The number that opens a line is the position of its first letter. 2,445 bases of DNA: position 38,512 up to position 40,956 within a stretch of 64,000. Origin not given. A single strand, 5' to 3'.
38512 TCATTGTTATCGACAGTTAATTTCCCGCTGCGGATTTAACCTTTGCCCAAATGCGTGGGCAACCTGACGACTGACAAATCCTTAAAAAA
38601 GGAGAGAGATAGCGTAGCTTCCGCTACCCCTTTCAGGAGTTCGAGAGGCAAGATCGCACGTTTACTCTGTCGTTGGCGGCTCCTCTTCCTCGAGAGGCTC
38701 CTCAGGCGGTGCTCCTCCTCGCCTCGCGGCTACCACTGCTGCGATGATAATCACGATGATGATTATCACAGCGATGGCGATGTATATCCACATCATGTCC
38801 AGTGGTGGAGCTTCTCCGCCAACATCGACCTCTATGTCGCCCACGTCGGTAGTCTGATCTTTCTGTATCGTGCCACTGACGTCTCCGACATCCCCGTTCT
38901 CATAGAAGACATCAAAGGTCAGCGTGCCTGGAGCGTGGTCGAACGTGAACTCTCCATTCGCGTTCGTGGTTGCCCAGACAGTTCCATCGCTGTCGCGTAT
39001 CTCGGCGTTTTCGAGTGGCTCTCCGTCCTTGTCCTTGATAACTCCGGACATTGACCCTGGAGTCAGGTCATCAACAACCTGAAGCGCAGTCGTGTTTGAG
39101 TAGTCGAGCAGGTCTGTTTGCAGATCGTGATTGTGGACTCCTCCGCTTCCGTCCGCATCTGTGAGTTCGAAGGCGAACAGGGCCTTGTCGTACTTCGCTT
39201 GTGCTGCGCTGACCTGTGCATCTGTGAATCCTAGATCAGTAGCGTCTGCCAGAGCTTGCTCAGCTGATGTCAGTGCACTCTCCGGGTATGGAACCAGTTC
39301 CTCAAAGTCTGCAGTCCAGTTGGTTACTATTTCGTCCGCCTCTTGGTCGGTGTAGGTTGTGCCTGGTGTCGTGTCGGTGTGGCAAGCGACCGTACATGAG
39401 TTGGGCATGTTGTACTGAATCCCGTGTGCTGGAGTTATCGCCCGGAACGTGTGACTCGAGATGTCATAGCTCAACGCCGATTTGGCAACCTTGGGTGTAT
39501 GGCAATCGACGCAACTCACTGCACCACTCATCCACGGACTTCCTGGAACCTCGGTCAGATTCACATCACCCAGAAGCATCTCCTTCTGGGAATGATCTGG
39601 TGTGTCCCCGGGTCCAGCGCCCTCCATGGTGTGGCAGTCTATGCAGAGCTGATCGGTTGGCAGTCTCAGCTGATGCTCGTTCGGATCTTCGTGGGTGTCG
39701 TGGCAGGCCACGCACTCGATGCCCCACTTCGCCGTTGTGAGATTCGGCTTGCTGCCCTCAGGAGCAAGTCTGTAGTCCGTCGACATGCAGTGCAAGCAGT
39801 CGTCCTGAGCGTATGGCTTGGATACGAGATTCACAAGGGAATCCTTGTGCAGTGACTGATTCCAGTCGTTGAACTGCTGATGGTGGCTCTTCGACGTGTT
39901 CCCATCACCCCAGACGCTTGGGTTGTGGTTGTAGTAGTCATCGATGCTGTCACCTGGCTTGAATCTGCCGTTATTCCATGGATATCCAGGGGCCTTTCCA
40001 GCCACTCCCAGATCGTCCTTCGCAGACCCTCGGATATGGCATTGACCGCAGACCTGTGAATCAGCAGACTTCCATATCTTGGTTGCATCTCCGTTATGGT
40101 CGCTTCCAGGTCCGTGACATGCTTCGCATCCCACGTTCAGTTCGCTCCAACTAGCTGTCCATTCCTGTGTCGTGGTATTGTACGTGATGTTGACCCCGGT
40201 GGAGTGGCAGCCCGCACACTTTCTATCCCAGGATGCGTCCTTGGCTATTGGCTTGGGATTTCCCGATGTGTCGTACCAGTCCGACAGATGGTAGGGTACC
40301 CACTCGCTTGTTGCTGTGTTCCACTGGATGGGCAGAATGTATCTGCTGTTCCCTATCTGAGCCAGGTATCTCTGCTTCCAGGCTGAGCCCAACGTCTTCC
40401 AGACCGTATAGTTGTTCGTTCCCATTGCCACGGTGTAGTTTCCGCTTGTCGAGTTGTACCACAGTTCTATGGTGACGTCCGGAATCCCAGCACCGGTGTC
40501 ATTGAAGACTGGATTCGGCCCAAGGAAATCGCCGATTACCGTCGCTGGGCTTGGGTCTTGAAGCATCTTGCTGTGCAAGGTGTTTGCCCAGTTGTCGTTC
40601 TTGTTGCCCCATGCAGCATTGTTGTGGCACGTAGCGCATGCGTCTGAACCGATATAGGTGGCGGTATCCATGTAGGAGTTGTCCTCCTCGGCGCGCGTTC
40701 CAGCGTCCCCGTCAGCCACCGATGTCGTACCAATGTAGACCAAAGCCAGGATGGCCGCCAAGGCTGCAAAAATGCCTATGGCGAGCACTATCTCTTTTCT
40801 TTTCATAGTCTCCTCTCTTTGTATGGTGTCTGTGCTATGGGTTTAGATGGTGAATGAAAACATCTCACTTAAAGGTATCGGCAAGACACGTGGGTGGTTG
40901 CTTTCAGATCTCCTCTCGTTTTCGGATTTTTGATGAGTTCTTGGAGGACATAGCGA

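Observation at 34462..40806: Cell-surface cluster: thioredoxin-domain exoprotein, Ca-binding TSP3-repeat protein and an octaheme-class c-type cytochrome in an archaeon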

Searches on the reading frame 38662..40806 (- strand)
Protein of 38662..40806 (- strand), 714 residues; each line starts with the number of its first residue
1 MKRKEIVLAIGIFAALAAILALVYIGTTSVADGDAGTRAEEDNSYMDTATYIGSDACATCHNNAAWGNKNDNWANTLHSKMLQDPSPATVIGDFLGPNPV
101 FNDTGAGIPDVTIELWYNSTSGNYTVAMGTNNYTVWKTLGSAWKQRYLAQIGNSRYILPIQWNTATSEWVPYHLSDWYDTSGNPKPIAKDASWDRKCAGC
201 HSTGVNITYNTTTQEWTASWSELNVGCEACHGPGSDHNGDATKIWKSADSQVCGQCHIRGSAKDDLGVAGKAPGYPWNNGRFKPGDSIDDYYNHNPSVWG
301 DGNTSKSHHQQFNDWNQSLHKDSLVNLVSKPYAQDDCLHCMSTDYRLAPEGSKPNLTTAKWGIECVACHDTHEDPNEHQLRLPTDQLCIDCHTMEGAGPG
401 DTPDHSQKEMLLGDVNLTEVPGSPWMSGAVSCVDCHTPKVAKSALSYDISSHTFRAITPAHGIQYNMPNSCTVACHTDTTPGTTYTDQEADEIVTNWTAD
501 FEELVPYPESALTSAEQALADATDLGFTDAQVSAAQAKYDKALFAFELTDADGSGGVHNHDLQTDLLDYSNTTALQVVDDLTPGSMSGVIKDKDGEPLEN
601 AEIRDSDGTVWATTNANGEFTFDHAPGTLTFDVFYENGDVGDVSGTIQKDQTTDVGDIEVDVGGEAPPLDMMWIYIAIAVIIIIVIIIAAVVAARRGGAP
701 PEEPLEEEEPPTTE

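Call 3: search_protein_families(library=pfam, proteins=[window:38662-40806:-], max_evalue=0.01)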
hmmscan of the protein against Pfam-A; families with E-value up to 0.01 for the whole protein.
window:38662-40806:- (714 aa): 7 families
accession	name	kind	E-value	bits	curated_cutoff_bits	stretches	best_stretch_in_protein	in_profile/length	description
PF09699.15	Paired_CXXCH_1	-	1.5e-12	47.4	20.6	2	362-393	7-37/41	Doubled CXXCH motif (Paired_CXXCH_1)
PF02335.20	Cytochrom_C552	-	2.9e-12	46.7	24.1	2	427-576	242-375/438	Cytochrome c552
PF13435.11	Cytochrome_C554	-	6.4e-11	43.5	20.8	1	188-232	42-84/84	Cytochrome c554 and c-prime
PF14522.11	Cytochrome_C7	-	1.1e-08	35.1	24.8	1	194-257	13-66/67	Cytochrome c7 and related cytochrome c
PF13620.12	CarboxypepD_reg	-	1.6e-08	35.2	32.3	1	586-658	2-79/82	Carboxypeptidase regulatory-like domain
PF13715.12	CarbopepD_reg_2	-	1.2e-05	25.6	32.2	1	587-655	2-72/88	CarboxypepD_reg-like domain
PF14537.11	Cytochrom_c3_2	-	1.4e-05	25.9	25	0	189-257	21-78/79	Cytochrome c3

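Call 4: search_protein_families(library=ncbifam, proteins=[window:38662-40806:-], max_evalue=0.01)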
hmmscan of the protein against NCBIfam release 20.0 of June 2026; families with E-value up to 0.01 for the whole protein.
window:38662-40806:- (714 aa): 7 families
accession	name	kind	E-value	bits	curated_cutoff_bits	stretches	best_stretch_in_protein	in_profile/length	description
NF041198.1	UshA_like_PCGU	equivalog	5.8e-23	81.2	275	2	189-258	437-509/519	UshA-like (seleno)protein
NF041028.1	decahem_GSU2203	exception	4.6e-15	55.6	325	2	194-263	36-114/317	GSU2203 family decaheme c-type cytochrome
TIGR03508.1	decahem_SO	subfamily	6.5e-10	38.9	192.2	2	196-258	4-125/258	DmsE family decaheme c-type cytochrome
TIGR01905.1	paired_CXXCH_1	subfamily_domain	5.7e-08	32.5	25.2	1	364-393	8-37/41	doubled CXXCH domain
TIGR03507.1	decahem_SO1788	subfamily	5.6e-07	28.4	209.3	1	195-268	244-313/672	OmcA/MtrC family decaheme c-type cytochrome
NF043010.1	Cyt554_Nsmonas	equivalog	6.8e-06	25.6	400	1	188-243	74-127/238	cytochrome c-550 CycA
NF045722.1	c3_cytochr_TmcA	equivalog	0.00068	19.5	114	1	335-399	58-117/125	acidic tetraheme cytochrome c3 TmcA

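Call 7: search_solved_structures(query=window:38662-40806:-, max_evalue=1, show_alignments=2)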
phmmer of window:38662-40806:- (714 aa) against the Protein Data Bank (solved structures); distinct sequences matched with E-value up to 1: 14.
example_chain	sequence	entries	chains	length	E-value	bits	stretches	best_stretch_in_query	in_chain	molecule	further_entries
6i5b_A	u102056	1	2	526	7.3e-51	176.4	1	186-569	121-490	Uncharacterized protein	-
6qvm_A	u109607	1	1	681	1.4e-12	49.8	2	322-476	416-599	Multiheme cytochrome cf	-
2j7a_A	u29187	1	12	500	5.7e-06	27.9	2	428-596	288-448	CYTOCHROME C NITRITE REDUCTASE NRFA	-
2vr0_A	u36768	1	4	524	6.8e-06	27.7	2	428-596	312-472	CYTOCHROME C NITRITE REDUCTASE, CATALYTIC SUBUNIT NFRA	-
1bvb_A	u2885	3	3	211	2e-05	26.1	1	188-245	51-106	CYTOCHROME C-554 | CYTOCHROME C554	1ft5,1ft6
1oah_A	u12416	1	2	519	0.0017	19.7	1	250-318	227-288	CYTOCHROME C NITRITE REDUCTASE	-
6r2q_A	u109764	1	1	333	0.0081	17.5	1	364-437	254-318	Cystathionine beta-synthase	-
3ubr_A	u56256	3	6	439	0.44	11.8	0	429-533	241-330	Cytochrome c-552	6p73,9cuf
6v0a_A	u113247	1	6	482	0.46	11.7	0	240-282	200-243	Nitrite reductase (cytochrome; ammonia-forming)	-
6h5l_A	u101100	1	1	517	0.5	11.6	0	364-394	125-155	Similar to hydroxylamine oxidoreductase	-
1m2x_A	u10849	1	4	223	0.59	11.4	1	231-279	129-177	class B carbapenemase BlaB-1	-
2z7j_A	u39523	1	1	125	0.73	11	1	461-561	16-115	Capsid assembly protein VP3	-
9eqp_A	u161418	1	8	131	0.76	11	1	461-562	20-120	Capsid protein VP3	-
2r18_A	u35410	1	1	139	0.89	10.8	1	461-561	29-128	Capsid assembly protein VP3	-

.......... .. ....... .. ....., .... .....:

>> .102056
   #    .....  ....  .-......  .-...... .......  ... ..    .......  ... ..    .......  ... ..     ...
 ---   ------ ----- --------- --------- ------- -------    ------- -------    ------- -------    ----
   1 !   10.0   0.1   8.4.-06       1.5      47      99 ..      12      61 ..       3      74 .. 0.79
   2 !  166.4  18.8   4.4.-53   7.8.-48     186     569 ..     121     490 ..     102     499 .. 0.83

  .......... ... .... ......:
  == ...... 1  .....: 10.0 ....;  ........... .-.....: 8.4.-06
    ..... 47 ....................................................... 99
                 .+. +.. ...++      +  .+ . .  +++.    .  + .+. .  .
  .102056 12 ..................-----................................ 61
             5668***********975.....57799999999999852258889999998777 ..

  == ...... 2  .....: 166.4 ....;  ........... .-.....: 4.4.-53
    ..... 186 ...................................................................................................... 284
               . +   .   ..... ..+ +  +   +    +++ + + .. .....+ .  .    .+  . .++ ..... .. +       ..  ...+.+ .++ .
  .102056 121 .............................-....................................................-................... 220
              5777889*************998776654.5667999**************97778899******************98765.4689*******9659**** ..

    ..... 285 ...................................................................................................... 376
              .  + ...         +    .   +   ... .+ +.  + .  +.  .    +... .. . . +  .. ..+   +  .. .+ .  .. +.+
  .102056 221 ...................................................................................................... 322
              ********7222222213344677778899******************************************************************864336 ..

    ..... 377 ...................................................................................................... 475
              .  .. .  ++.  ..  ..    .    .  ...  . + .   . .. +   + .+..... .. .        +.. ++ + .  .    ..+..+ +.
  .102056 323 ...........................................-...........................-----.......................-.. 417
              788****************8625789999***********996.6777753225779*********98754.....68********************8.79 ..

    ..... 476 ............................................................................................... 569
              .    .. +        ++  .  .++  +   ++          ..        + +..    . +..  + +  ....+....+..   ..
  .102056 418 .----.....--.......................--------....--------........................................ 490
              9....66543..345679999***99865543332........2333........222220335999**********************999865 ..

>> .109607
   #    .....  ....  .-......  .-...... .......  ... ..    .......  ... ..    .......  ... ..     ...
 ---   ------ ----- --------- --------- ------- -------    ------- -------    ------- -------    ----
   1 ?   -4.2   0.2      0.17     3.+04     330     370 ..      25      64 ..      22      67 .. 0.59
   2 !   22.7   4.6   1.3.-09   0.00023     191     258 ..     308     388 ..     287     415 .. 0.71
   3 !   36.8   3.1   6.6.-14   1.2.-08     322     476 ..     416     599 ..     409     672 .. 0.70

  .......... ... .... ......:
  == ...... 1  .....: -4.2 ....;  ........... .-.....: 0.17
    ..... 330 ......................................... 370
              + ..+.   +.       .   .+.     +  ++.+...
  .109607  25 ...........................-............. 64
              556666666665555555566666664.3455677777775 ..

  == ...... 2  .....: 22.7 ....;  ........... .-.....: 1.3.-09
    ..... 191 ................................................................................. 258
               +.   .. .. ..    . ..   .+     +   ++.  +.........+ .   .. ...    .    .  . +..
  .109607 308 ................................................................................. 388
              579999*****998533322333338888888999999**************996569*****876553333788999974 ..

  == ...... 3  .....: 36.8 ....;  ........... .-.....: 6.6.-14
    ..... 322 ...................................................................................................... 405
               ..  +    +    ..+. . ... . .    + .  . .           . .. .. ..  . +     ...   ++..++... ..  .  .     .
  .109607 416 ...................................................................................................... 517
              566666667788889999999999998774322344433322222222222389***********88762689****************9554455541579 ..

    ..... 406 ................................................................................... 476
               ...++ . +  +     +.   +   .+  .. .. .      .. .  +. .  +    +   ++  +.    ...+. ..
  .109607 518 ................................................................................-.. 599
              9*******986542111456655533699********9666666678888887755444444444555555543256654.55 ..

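Call 9: find_homologous_proteins(query=window:38662-40806:-, max_evalue=0.00001)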
Query window:38662-40806:- (714 aa): 1294 proteins with E <= 0.00001 among 8000 candidates; the best 120 are listed.
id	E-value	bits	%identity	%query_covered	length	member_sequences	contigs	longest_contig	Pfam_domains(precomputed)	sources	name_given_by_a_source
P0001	0.0e+0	1690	100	100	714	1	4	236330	PF09699.16,PF14537.12,PF13715.13,PF13435.12,PF13620.13,PF02335.21,PF14522.12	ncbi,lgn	ncbi:MAG: ammonia-forming cytochrome c nitrite reductase subunit c552 [Thermoplasmata archaeon]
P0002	3.2e-259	880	54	93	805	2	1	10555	PF09699.16,PF14537.12,PF13715.13,PF13435.12,PF15976.12,PF13620.13,PF02335.21,PF14522.12,PF22113.2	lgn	-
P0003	1.6e-249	848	56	98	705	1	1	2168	PF09699.16,PF14537.12,PF13435.12,PF02335.21,PF14522.12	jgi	jgi:predicted CXXCH cytochrome family protein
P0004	4.9e-243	827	54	98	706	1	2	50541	PF09699.16,PF14537.12,PF13435.12,PF02335.21,PF14522.12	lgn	-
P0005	9.5e-230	783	53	98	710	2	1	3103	PF09699.16,PF14537.12,PF13435.12,PF13620.13,PF02335.21,PF14522.12,PF22113.2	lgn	-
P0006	2.8e-227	775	50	98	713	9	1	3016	PF09699.16,PF14537.12,PF13435.12,PF13620.13,PF02335.21,PF14522.12,PF22113.2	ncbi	-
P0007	1.9e-220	752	50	92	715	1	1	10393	PF09699.16,PF14537.12,PF13715.13,PF13435.12,PF13620.13,PF02335.21,PF14522.12,PF22113.2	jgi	jgi:predicted CXXCH cytochrome family protein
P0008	1.7e-217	742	50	95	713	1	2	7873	PF09699.16,PF14537.12,PF13435.12,PF13620.13,PF02335.21,PF14522.12,PF22113.2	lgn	-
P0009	5.8e-196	671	46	97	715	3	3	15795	PF09699.16,PF14537.12,PF13620.13,PF02335.21,PF14522.12,PF22113.2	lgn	-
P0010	8.2e-189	647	44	100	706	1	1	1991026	PF09699.16,PF13435.12,PF13620.13,PF02335.21,PF14522.12,PF22113.2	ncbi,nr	ncbi:MAG: ammonia-forming cytochrome c nitrite reductase subunit c552 [Methanobacteriota archaeon]|n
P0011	6.5e-186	638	47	84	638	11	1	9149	PF09699.16,PF14537.12,PF13435.12,PF02335.21,PF14522.12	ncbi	ncbi:MAG: ammonia-forming cytochrome c nitrite reductase subunit c552 [Thermoplasmata archaeon]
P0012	2.2e-184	633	45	94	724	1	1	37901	PF09699.16,PF13620.13,PF02335.21,PF14522.12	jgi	jgi:predicted CXXCH cytochrome family protein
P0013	8.8e-179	614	44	96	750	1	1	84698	PF09699.16,PF13435.12,PF13620.13,PF14522.12,PF22113.2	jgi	jgi:predicted CXXCH cytochrome family protein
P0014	2.4e-176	606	45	97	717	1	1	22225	PF09699.16,PF13435.12,PF13620.13,PF14522.12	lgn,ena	-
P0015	2.6e-175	603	43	92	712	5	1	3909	PF09699.16,PF14537.12,PF13435.12,PF13620.13,PF02335.21,PF14522.12,PF22113.2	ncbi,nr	ncbi:MAG: ammonia-forming cytochrome c nitrite reductase subunit c552 [Thermoplasmata archaeon]|nr:a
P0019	1.5e-168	580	43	98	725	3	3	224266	PF09699.16,PF13435.12,PF14522.12,PF22113.2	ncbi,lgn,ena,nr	ncbi:MAG: hypothetical protein KAR39_04715 [Thermoplasmata archaeon]|nr:hypothetical protein [Thermo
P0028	7.2e-157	542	42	96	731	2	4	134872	PF09699.16,PF14537.12,PF13435.12,PF13620.13,PF02335.21,PF14522.12,PF22113.2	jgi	-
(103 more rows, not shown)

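Call 16: find_encoding_contigs(protein=P0001, flank=3000, max_places=4)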
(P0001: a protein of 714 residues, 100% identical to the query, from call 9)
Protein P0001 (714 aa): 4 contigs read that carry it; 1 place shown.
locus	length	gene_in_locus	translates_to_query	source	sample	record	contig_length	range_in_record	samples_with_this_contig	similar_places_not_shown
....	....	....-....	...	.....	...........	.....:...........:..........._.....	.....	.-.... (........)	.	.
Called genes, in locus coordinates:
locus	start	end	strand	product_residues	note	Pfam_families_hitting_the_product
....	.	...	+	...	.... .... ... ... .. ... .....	-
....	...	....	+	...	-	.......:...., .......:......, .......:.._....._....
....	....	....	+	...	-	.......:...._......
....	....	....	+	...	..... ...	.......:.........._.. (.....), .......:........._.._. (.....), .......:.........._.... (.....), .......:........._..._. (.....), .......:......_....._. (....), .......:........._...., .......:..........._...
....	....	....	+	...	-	?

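Call 17: find_encoding_contigs(protein=P0010, flank=10000, max_places=2)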
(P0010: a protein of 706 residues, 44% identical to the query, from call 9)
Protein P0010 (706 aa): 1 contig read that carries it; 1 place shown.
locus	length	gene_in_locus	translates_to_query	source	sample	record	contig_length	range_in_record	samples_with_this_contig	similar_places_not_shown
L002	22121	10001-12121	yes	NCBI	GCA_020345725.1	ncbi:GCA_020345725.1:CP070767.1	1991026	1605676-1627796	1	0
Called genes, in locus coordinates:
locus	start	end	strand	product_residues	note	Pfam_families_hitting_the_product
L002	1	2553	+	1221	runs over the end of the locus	-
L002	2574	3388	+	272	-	PF01926:MMR_HSR1, PF02421:FeoB_N (weak), PF08438:YGR210-like_G4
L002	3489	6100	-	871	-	PF13205:Big_5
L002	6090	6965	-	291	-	PF18911:PKD_4, PF00801:PKD, PF22352:K319L-like_PKD (weak)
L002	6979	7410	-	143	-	PF03100:CcmE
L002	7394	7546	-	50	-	-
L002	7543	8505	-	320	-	PF01578:Cytochrom_C_asm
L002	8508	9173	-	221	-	PF03379:CcmB, PF12679:ABC2_membrane_2 (weak), PF12698:ABC2_membrane_3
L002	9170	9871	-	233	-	PF13476:AAA_23 (weak), PF00005:ABC_tran, PF13304:AAA_21 (faint)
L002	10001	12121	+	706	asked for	PF14522:Cytochrome_C7 (faint), PF22113:Mtrc-MtrF_II-IV_dom (faint), PF13435:Cytochrome_C554 (faint), PF09699:Paired_CXXCH_1 (weak), PF02335:Cytochrom_C552, PF13620:CarboxypepD_reg (weak)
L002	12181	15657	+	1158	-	PF01578:Cytochrom_C_asm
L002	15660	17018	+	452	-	-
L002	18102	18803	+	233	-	PF01292:Ni_hydr_CYTB (faint), PF00033:Cytochrome_B, PF13631:Cytochrom_B_N_2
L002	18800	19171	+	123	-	-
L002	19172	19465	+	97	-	-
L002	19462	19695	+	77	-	-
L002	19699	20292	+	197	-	PF24784:Temptin_C (faint)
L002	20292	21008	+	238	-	-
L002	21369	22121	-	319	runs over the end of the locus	PF01544:CorA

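Call 18: find_encoding_contigs(protein=P0004, flank=10000, max_places=1)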
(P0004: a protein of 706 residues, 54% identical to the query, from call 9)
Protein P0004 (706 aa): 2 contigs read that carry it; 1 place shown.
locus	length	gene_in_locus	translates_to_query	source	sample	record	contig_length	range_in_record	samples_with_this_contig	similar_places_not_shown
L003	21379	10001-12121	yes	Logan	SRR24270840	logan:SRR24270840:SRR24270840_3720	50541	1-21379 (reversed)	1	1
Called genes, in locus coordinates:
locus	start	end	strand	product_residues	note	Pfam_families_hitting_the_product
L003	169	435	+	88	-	-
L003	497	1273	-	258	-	PF13489:Methyltransf_23, PF07021:MetW, PF08241:Methyltransf_11 (weak), PF08242:Methyltransf_12 (weak), PF13649:Methyltransf_25 (weak), PF13847:Methyltransf_31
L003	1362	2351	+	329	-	-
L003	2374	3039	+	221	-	PF03483:B3_4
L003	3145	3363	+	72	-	PF20097:DUF6487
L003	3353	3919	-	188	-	-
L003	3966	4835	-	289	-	PF00892:EamA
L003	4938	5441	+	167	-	PF00583:Acetyltransf_1, PF13673:Acetyltransf_10, PF13508:Acetyltransf_7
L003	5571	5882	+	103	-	PF00583:Acetyltransf_1, PF13527:Acetyltransf_9 (weak), PF13673:Acetyltransf_10, PF13508:Acetyltransf_7, PF08445:FR47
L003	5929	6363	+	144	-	-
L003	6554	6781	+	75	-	-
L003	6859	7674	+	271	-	-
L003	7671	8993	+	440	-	PF02040:ArsB, PF03600:CitMHS, PF00939:Na_sulph_symp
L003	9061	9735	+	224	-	PF01507:PAPS_reduct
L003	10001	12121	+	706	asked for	PF14522:Cytochrome_C7 (faint), PF14537:Cytochrom_c3_2 (faint), PF13435:Cytochrome_C554 (faint), PF09699:Paired_CXXCH_1 (weak), PF02335:Cytochrom_C552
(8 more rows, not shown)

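Call 19: find_encoding_contigs(protein=P0019, flank=10000, max_places=1)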
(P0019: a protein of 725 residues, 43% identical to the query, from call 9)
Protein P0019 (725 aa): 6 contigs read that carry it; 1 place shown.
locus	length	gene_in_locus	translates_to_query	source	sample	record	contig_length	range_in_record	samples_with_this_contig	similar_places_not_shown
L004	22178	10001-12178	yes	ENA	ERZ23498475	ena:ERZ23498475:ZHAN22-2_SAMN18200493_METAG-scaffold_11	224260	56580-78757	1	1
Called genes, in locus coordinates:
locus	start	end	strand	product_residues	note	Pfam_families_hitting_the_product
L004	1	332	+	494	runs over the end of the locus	PF09459:EB_dh, PF22352:K319L-like_PKD (faint), PF17963:Big_9 (weak), PF18911:PKD_4, PF00801:PKD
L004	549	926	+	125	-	PF01842:ACT (weak), PF13291:ACT_4 (faint), PF19571:ACT_8, PF22190:TTHA0829-like_ACT (faint), PF22629:ACT_AHAS_ss (faint), PF13840:ACT_7 (faint), PF22468:ACT_9 (faint), PF01842:ACT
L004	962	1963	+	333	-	PF02547:Queuosine_synth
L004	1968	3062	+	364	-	PF01702:TGT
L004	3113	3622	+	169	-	PF01870:Hjc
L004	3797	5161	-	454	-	PF18911:PKD_4 (faint), PF00801:PKD (weak)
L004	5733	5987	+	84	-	PF00076:RRM_1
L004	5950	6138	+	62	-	-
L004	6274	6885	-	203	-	PF12804:NTP_transf_3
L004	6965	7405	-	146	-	PF03100:CcmE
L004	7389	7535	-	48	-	-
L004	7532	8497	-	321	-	PF01578:Cytochrom_C_asm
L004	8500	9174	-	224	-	PF03379:CcmB, PF12679:ABC2_membrane_2 (faint), PF12698:ABC2_membrane_3 (weak)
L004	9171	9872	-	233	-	PF00005:ABC_tran, PF13304:AAA_21 (faint)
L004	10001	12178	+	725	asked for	PF09699:Paired_CXXCH_1 (faint), PF14522:Cytochrome_C7 (faint), PF13435:Cytochrome_C554 (faint), PF22113:Mtrc-MtrF_II-IV_dom (weak)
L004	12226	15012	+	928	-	PF01578:Cytochrom_C_asm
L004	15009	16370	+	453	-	-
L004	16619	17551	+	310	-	PF14522:Cytochrome_C7 (faint), PF22113:Mtrc-MtrF_II-IV_dom (faint), PF14537:Cytochrom_c3_2 (faint)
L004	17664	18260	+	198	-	PF00033:Cytochrome_B, PF14358:DUF4405 (weak), PF13631:Cytochrom_B_N_2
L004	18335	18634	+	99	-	PF00032:Cytochrom_B_C (weak)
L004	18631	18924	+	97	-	-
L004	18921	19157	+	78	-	-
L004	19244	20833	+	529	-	PF14522:Cytochrome_C7 (faint), PF14537:Cytochrom_c3_2 (faint), PF22113:Mtrc-MtrF_II-IV_dom (faint), PF13435:Cytochrome_C554, PF09699:Paired_CXXCH_1, PF02335:Cytochrom_C552, PF13620:CarboxypepD_reg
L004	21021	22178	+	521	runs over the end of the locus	PF14522:Cytochrome_C7 (faint), PF14537:Cytochrom_c3_2 (faint), PF13435:Cytochrome_C554, PF22113:Mtrc-MtrF_II-IV_dom, PF09699:Paired_CXXCH_1, PF02335:Cytochrom_C552, PF13620:CarboxypepD_reg (weak)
